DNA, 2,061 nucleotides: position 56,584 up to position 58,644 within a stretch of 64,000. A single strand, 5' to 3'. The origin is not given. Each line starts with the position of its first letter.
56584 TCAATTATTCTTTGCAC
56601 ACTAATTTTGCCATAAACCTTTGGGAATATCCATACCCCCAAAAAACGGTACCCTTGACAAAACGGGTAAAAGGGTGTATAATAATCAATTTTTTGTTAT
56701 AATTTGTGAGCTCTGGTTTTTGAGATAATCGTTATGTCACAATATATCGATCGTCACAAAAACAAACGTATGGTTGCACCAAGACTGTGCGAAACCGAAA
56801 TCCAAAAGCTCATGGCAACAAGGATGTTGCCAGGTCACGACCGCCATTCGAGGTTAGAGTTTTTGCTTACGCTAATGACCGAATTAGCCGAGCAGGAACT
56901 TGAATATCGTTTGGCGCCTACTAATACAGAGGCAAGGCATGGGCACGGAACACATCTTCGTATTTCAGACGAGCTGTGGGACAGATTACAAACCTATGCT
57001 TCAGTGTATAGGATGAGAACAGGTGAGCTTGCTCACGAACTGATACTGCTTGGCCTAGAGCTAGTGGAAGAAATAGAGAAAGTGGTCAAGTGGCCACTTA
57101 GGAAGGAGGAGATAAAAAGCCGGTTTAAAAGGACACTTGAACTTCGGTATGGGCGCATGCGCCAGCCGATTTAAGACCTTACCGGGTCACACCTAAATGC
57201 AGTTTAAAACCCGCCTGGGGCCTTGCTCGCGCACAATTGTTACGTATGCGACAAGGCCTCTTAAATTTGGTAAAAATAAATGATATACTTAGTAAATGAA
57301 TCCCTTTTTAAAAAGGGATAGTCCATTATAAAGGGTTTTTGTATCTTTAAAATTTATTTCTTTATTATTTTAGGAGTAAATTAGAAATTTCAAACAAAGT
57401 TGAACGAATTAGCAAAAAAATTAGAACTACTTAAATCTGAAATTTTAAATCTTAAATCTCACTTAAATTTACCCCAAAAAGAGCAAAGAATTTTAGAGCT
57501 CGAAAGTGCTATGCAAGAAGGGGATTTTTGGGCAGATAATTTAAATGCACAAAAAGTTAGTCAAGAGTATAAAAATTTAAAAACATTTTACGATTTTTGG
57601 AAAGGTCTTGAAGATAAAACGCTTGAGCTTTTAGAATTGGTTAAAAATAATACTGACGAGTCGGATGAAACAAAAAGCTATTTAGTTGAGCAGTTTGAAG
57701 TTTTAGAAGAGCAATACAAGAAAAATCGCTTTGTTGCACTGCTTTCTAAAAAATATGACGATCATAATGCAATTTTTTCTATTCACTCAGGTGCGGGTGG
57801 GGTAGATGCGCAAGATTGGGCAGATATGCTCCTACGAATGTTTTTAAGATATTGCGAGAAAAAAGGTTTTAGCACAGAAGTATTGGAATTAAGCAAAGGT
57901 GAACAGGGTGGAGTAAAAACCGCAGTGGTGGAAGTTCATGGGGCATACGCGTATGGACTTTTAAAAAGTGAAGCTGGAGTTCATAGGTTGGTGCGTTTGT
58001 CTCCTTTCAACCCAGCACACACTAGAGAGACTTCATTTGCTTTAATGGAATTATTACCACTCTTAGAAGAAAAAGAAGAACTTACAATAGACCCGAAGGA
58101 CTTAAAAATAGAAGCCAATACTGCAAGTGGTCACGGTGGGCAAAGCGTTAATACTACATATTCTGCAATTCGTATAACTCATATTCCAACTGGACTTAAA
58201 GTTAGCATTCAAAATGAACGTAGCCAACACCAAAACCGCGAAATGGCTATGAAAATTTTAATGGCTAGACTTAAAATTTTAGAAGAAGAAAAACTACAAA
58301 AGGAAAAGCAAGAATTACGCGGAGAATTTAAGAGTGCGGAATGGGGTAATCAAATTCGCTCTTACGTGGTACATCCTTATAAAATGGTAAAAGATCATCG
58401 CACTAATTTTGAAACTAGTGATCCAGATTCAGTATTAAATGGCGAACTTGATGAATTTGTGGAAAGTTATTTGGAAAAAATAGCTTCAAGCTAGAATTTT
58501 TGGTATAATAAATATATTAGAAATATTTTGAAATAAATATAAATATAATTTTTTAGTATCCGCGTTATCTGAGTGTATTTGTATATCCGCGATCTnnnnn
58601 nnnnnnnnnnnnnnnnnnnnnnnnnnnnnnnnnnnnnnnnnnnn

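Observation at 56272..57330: Island 4: divergent pair of a secreted two-Cys 70-aa peptide and a tandem ribbon-helix-helix repressor, inserted between folA and prfB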

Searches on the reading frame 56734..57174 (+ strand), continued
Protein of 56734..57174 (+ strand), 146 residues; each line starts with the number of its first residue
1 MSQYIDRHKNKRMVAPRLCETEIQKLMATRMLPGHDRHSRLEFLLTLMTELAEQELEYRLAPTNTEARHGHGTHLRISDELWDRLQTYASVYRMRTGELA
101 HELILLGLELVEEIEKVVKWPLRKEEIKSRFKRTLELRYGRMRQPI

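Call 81: find_encoding_contigs(protein=P0015, flank=5000, max_places=2)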
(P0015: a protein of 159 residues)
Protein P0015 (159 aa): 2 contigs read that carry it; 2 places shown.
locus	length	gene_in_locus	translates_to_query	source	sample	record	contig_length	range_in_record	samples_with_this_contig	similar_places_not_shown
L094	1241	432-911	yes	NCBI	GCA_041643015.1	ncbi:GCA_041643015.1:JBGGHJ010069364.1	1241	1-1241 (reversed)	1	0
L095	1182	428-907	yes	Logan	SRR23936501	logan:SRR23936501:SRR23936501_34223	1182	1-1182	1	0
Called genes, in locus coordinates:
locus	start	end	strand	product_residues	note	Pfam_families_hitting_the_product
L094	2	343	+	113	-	?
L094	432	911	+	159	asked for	-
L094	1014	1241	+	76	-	?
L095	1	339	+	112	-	?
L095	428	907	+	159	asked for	-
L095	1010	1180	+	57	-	?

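Call 82: find_encoding_contigs(protein=P0025, flank=5000, max_places=2)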
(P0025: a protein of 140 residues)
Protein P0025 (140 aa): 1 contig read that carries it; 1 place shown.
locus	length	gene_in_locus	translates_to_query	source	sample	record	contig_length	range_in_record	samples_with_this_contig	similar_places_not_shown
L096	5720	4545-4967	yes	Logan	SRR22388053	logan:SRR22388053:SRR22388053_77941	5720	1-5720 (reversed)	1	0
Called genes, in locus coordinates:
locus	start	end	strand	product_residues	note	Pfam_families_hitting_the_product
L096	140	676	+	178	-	PF00383:dCMP_cyt_deam_1, PF14437:MafB19-deam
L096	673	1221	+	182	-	PF13238:AAA_18, PF13207:AAA_17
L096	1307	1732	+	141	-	PF00692:dUTPase, PF22769:DCD (weak)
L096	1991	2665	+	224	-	PF01712:dNK (weak), PF02223:Thymidylate_kin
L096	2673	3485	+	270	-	PF00303:Thymidylat_synt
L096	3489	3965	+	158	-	PF00186:DHFR_1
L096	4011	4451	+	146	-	-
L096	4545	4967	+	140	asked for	-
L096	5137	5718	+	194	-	?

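Call 88: find_homologous_proteins(query=A4, max_evalue=0.001)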
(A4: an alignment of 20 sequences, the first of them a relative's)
Query A4 (20 sequences) (146 aa, profile of the alignment): 6 proteins with E <= 0.001 among 4292 candidates.
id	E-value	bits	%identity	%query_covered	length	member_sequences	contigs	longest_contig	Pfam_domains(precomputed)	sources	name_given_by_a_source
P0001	2.1e-42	162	100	100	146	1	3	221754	-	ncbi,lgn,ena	-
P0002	3.9e-41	158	82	100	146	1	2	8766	-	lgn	-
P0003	2.1e-40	156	53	97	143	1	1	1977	-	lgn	-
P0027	1.4e-36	143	33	47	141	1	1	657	-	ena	-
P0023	6.1e-36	141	23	86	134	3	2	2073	-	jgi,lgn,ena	-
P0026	8.6e-36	141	24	65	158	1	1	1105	-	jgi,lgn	jgi:hypothetical protein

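Call 100: fold_search(model_id=the predicted structure, library=pdb)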
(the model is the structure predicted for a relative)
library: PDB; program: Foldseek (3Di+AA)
matches with E <= 10: 226; with E <= 0.001: 0
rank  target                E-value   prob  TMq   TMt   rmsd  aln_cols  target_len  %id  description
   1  9f12_E                6.7e-03  1.00  0.48  0.62  10.1       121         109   12  CryoEM structure of the F plasmid relaxosome with oriT DNA ss-27_-3ds-2_+143 and TraI its TE mode, derived from ss-27_ (released 2025-06-04)
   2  9f0y_F                9.5e-03  1.00  0.51  0.61   2.9       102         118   14  CryoEM structure of the F plasmid relaxosome with TraI in its TE mode, derived from the ss-27_+8ds+9_+143-R Locally-re (released 2025-06-04)
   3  9f0x_F                1.5e-02  1.00  0.49  0.58  10.5       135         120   12  CryoEM structure of the F plasmid relaxosome in its pre-initiation state, derived from the ds-27_+143-R Locally-refine (released 2025-06-04)
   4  9f0y_G                2.3e-02  1.00  0.51  0.69   3.3       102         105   15  CryoEM structure of the F plasmid relaxosome with TraI in its TE mode, derived from the ss-27_+8ds+9_+143-R Locally-re (released 2025-06-04)
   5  9f0z_G                3.7e-02  1.00  0.50  0.65   3.0       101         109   14  CryoEM structure of the F plasmid relaxosome with truncated TraI1-863 in its TE mode, derived from the ss-27_+8ds+9_+1 (released 2025-06-04)
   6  9f10_E                4.1e-02  1.00  0.50  0.63   3.7       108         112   13  CryoEM structure of the F plasmid relaxosome with TraI in its TE mode, without accessory protein TraM. Derived from th (released 2025-06-04)
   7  9f0x_E                7.0e-02  0.99  0.50  0.62  10.2       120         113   12  CryoEM structure of the F plasmid relaxosome in its pre-initiation state, derived from the ds-27_+143-R Locally-refine (released 2025-06-04)
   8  9f0y_E                7.4e-02  0.99  0.48  0.60   3.9       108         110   13  CryoEM structure of the F plasmid relaxosome with TraI in its TE mode, derived from the ss-27_+8ds+9_+143-R Locally-re (released 2025-06-04)
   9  9f11_G                9.9e-02  0.99  0.46  0.62   3.8       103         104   10  CryoEM structure of the F plasmid relaxosome with oriT DNA ss-27_+3ds+4_+143 and TraI its TE mode, derived from ss-27_ (released 2025-06-04)
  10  9f0z_E                1.1e-01  0.97  0.48  0.60  10.3       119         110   14  CryoEM structure of the F plasmid relaxosome with truncated TraI1-863 in its TE mode, derived from the ss-27_+8ds+9_+1 (released 2025-06-04)
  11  9f0x_G                3.0e-01  0.99  0.52  0.72   2.4       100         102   13  CryoEM structure of the F plasmid relaxosome in its pre-initiation state, derived from the ds-27_+143-R Locally-refine (released 2025-06-04)
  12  6n8a_B                4.5e-01  0.10  0.22  0.18  13.5       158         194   11  Crystal structure of selenomethionine-containing AcaB from uropathogenic E. coli (released 2020-07-15)
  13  2jps_MODEL_1_A        7.2e-01  0.12  0.24  0.30   9.9       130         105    8  NAB2 N-terminal domain (released 2008-03-18)
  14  6n8a_A                8.1e-01  0.08  0.22  0.18  13.2       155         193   11  Crystal structure of selenomethionine-containing AcaB from uropathogenic E. coli (released 2020-07-15)
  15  6ha1_g                9.1e-01  0.04  0.16  0.15  16.9       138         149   11  Cryo-EM structure of a 70S Bacillus subtilis ribosome translating the ErmD leader peptide in complex with telithromyci (released 2018-08-29)
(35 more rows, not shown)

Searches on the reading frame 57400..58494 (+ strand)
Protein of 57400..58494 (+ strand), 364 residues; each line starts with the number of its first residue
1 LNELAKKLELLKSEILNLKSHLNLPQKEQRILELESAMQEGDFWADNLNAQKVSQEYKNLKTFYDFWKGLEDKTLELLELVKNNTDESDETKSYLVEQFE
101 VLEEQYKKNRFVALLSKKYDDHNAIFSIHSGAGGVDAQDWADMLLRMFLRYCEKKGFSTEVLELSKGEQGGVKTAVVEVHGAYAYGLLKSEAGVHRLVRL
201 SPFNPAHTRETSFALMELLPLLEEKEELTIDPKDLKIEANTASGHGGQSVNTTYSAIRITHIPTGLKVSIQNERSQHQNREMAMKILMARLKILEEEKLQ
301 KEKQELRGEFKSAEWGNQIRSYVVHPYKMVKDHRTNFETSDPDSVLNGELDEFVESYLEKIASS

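Call 24: list_cluster_members(proteins=[P0001, window:57400-58494:+, window:55792-56271:+])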
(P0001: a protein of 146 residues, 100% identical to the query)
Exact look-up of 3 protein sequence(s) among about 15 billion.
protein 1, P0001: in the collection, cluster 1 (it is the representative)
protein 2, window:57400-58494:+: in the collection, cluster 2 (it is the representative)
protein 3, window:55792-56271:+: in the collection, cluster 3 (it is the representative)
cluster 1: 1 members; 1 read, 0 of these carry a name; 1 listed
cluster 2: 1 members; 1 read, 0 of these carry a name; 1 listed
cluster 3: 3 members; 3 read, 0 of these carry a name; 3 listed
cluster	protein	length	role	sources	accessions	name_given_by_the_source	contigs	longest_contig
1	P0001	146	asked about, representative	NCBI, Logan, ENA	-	-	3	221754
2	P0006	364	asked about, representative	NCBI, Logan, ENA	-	-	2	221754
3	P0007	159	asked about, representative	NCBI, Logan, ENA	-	-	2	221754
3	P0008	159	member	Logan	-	-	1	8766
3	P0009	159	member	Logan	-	-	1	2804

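Call 37: find_related_loci(query=window:57400-58494:+, collection=genome_contigs, flank=4000)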
Query window:57400-58494:+ (364 aa) in genome_contigs; peptide patterns used: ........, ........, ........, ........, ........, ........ (x = any residue, [..] = any of these).
600 stretches matched a pattern (row limit reached: there are more); 588 encode a relative of the query (tblastn E <= 1e-3); the best 80 are kept; 80 distinct loci.
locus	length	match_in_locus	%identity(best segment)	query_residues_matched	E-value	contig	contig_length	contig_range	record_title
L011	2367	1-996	64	28-359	1e-158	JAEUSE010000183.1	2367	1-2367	MAG: Candidatus Doudnabacteria bacterium isolate new MAG-295 NODE_183_length_2367_cov_2.795633, whole genome shotgun seq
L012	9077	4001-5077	52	1-358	3e-121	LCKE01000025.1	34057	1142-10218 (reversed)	MAG: Parcubacteria group bacterium GW2011_GWF2_45_11 UW91_C0025, whole genome shotgun sequence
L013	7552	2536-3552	54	20-358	3e-120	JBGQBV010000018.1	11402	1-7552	MAG: Candidatus Paceibacteria bacterium isolate OBJ2_061818_110_56 k141_1172894_length_11402_cov_8.0000, whole genome sh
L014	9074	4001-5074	50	1-358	1e-118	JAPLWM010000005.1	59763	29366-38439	MAG: Candidatus Komeilibacteria bacterium isolate LacPavin_0419_WC90_MAG_43_13 LacPavin_0419_WC90_scaffold_1019953, whol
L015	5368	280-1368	52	1-362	3e-117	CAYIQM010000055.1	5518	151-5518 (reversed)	MAG TPA_asm: uncultured Gammaproteobacteria bacterium isolate ERP119705_co25_673 genome assembly, contig: NODE_18710_len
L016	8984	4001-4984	54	33-361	7e-117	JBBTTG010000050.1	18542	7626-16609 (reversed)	MAG: Patescibacteria group bacterium isolate H32-bin131_1 H32_bin131_1_000000000050, whole genome shotgun sequence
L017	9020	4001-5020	51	22-360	3e-114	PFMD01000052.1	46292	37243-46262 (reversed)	MAG: Candidatus Kerfeldbacteria bacterium CG_4_10_14_0_8_um_filter_42_10 CG_4_10_14_0.8_um_filter_scaffold_1211_c, whole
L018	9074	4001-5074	48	2-358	4e-113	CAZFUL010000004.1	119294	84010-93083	MAG TPA_asm: uncultured Gammaproteobacteria bacterium isolate SRP286056_co2_597 genome assembly, contig: NODE_131_length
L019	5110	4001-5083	51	1-360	3e-113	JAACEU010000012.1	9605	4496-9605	MAG: Nitrospirae bacterium isolate OTbin.105 scaffold_3208, whole genome shotgun sequence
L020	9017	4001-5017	51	22-361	2e-112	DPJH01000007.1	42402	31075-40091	MAG TPA_asm: Candidatus Moraniibacteriota bacterium isolate UBA8518 contig_262564, whole genome shotgun sequence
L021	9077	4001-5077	49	1-358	2e-112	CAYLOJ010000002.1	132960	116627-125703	MAG TPA_asm: uncultured Gammaproteobacteria bacterium isolate SRP278252_co2_2 genome assembly, contig: NODE_160_length_1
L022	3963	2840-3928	48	3-364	1e-112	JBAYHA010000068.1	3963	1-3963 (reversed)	MAG: Patescibacteria group bacterium isolate SO_2016_GW1_138 scaffold45077_OW334_2016, whole genome shotgun sequence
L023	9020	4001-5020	50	20-358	2e-110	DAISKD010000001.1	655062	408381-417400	MAG TPA_asm: Chloroflexota bacterium isolate CTOTU21513 NODE_2_length_655062_cov_16.187441, whole genome shotgun sequenc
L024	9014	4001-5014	51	22-358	3e-109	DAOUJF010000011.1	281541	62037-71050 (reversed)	MAG TPA_asm: Dehalococcoidia bacterium isolate S32_247 k113_160870, whole genome shotgun sequence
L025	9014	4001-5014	49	22-360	5e-109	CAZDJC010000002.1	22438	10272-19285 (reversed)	MAG TPA_asm: uncultured Gammaproteobacteria bacterium isolate binchicken_co110_1271 genome assembly, contig: NODE_5042_l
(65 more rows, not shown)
